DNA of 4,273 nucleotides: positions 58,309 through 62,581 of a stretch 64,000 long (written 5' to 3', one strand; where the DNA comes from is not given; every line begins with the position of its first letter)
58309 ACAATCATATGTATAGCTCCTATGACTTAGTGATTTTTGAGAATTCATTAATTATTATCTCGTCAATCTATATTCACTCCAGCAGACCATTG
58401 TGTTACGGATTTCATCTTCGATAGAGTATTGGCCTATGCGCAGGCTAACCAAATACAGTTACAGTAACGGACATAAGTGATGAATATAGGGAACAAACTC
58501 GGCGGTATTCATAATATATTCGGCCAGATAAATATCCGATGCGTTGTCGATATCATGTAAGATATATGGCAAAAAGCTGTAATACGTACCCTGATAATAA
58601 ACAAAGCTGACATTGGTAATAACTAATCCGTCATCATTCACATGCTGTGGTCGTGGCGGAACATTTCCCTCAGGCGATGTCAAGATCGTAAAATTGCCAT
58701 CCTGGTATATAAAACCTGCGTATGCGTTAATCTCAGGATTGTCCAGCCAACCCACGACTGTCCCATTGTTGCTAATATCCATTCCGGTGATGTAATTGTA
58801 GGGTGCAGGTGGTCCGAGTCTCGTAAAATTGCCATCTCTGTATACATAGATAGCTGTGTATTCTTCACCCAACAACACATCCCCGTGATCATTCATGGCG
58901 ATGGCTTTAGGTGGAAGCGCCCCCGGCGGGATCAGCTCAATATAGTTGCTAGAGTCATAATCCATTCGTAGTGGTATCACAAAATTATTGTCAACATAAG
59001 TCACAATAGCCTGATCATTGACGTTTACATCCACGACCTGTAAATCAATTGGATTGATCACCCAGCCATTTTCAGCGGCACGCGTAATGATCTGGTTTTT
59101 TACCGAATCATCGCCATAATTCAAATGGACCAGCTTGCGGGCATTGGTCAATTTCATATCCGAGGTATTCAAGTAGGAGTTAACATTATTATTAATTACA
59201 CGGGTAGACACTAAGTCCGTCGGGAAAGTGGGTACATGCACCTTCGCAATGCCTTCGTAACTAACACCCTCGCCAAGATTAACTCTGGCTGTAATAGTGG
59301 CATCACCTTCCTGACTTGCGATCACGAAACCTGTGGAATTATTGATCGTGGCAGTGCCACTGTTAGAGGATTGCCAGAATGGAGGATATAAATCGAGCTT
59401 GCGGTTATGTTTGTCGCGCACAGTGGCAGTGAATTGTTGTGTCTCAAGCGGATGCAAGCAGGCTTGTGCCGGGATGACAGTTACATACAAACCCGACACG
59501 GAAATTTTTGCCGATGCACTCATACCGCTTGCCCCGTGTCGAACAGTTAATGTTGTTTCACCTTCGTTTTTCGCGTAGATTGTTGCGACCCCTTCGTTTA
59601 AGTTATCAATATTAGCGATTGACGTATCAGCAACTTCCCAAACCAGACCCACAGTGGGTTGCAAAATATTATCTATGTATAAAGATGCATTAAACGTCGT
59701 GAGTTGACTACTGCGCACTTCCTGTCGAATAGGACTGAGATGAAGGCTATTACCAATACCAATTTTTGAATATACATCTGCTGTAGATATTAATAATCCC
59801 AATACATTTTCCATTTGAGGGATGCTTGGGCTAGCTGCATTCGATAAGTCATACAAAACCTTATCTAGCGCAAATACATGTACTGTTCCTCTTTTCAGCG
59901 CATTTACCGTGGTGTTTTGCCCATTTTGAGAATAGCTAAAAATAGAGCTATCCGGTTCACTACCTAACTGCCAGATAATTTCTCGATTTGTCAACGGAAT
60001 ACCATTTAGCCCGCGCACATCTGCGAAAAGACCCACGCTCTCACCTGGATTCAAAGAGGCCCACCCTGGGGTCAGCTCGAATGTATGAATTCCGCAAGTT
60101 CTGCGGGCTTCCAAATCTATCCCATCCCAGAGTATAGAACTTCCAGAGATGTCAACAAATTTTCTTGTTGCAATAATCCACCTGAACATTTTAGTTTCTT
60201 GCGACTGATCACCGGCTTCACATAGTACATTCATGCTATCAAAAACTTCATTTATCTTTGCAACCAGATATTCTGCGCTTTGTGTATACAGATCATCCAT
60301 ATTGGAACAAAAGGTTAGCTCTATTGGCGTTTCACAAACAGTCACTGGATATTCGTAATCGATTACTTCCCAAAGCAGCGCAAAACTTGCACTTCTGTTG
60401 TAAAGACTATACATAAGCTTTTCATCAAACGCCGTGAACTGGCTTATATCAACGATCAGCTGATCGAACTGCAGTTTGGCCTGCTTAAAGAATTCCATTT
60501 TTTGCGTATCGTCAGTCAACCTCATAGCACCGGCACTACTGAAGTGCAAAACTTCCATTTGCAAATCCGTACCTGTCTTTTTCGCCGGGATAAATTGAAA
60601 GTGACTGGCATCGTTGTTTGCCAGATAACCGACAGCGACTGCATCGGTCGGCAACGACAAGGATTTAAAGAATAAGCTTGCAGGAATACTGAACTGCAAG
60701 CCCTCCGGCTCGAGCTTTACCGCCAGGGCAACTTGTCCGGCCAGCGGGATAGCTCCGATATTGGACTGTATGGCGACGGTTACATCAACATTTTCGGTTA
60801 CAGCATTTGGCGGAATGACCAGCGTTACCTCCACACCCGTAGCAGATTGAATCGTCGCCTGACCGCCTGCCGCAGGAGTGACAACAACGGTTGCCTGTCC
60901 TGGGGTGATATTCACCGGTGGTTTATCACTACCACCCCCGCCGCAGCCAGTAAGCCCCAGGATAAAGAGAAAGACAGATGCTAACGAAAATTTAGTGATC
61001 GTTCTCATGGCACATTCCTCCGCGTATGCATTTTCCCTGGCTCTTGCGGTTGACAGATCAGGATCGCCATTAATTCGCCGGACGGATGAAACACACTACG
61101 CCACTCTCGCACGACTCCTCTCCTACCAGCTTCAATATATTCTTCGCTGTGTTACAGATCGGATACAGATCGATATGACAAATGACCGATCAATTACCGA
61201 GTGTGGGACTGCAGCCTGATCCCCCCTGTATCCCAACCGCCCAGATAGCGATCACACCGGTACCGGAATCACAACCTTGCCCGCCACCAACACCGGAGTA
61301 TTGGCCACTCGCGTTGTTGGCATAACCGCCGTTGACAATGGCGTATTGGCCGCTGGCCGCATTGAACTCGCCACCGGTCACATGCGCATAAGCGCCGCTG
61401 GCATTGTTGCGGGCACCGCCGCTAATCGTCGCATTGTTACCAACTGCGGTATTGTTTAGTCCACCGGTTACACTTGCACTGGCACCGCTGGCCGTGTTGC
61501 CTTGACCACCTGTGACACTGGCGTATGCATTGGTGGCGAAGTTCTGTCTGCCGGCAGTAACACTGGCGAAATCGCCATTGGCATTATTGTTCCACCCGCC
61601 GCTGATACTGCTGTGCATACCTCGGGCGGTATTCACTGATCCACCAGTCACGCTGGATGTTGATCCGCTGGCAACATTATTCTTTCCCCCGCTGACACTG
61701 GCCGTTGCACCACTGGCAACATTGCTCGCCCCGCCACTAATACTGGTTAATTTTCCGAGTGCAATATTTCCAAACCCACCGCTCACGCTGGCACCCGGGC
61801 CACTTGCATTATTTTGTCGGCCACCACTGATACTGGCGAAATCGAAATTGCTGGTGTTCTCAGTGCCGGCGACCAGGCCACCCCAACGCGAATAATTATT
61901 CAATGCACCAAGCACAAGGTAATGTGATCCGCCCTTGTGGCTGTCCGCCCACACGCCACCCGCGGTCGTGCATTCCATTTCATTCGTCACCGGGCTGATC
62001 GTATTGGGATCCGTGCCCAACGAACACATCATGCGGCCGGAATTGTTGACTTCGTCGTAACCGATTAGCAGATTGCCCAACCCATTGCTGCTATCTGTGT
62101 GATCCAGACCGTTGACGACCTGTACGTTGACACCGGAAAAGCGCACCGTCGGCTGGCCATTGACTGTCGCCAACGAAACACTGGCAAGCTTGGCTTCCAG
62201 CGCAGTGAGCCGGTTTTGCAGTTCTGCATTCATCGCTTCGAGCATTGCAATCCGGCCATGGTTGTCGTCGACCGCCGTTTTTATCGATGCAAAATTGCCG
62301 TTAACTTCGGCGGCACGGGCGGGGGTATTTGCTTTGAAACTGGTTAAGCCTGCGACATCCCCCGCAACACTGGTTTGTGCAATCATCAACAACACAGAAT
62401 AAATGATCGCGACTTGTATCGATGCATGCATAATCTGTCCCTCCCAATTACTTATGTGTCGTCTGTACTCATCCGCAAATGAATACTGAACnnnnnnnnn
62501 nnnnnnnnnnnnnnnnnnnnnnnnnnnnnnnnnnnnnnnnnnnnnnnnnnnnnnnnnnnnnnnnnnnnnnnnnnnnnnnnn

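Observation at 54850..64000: Three giant lipoproteins share one duplicated 5' module but carry unrelated passenger domains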

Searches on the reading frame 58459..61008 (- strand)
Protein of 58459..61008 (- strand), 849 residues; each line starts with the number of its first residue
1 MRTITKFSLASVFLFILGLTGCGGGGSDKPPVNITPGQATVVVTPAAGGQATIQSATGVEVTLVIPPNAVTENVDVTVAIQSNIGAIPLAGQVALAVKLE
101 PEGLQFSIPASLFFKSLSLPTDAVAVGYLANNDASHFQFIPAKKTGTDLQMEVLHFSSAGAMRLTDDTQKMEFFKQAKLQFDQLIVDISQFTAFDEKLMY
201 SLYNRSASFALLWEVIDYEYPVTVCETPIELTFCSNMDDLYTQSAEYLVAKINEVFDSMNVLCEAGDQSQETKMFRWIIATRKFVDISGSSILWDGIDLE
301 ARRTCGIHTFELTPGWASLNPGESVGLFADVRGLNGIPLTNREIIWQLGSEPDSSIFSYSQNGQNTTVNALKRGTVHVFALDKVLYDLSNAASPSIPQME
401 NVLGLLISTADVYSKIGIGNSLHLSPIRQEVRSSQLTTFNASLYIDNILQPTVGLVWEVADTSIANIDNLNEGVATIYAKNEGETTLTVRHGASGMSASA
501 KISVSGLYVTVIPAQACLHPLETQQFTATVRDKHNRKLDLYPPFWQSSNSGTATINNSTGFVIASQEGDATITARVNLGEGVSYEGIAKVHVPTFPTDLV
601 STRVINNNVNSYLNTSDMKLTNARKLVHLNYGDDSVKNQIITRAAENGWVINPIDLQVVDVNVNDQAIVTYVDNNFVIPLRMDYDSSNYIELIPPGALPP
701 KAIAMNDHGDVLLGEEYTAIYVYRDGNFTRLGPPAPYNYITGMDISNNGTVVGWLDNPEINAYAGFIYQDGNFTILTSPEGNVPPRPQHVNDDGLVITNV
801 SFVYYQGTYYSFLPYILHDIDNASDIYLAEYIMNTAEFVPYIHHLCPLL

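Call 9: search_protein_families(library=pfam, proteins=[window:58459-61008:-], max_evalue=0.1)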
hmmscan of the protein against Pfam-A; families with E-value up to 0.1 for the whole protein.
window:58459-61008:- (849 aa): 5 families
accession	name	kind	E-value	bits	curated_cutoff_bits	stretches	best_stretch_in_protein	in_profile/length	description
PF02368.24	Big_2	-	6.7e-09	36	22.8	1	509-580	5-72/79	Bacterial Ig-like domain (group 2)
PF25354.1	Ig_NUP210_16th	-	0.0007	19.5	27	1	544-573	31-60/72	NUP210-like, Ig-like domain 16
PF22963.3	Ig_NUP210_3rd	-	0.0026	18.4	27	0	464-510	57-103/105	NUP210 Ig-like domain 3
PF05150.18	Legionella_OMP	-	0.035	13.5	25.4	1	144-203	61-124/281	Legionella pneumophila major outer membrane protein precursor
PF00791.26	ZU5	-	0.037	14.7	21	0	46-112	7-76/97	ZU5 domain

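Call 10: search_protein_families(library=ncbifam, proteins=[window:58459-61008:-], max_evalue=0.1)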
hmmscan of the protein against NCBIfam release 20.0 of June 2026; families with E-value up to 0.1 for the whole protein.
window:58459-61008:- (849 aa): 2 families
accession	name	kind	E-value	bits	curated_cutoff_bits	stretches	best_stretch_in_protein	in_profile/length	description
NF058595.1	invert_tail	domain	0.0029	17.9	37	1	5-51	55-103/113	lipo-invert putative C-terminal anchoring domain-containing protein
TIGR02913.1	HAF_rpt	repeat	0.028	14.4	22.65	1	744-773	3-31/39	HAF repeat protein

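Call 16: find_encoding_contigs(protein=window:58459-61008:-, flank=10000, max_places=4)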
Protein window:58459-61008:- (849 aa): no gene with exactly this product is on record in the collection.

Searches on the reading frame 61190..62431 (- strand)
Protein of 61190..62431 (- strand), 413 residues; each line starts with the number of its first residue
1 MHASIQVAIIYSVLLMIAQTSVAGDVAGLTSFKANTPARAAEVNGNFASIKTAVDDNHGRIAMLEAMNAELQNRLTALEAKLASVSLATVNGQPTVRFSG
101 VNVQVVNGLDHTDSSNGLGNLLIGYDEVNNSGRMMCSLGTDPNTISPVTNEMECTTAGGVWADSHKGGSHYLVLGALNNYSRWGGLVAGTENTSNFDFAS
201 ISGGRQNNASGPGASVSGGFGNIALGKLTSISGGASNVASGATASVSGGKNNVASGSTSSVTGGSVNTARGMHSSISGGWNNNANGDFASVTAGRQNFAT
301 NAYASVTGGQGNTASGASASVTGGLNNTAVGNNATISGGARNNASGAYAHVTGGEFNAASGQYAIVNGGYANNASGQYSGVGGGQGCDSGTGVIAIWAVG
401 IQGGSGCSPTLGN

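Call 9: search_protein_families(library=pfam, proteins=[window:61190-62431:-], max_evalue=0.1)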
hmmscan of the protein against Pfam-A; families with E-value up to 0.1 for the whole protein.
window:61190-62431:- (413 aa): 2 families
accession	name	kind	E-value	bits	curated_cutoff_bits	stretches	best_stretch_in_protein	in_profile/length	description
PF21300.2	LbR_Ice_bind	-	0.00039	20.9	30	2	304-391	6-91/97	Grass antifreeze beta roll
PF15585.11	Imm7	-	0.091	13.5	25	0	49-102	9-61/130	Immunity protein 7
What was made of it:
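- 61190..62431 (-): 413-aa secreted Gly/Ser/Asn-repeat protein between L3 and the L2 promoter. Weak LbR_Ice_bind hit (call 9).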

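Call 10: search_protein_families(library=ncbifam, proteins=[window:61190-62431:-], max_evalue=0.1)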
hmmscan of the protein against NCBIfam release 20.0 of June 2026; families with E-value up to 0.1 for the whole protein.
window:61190-62431:- (413 aa): 0 families
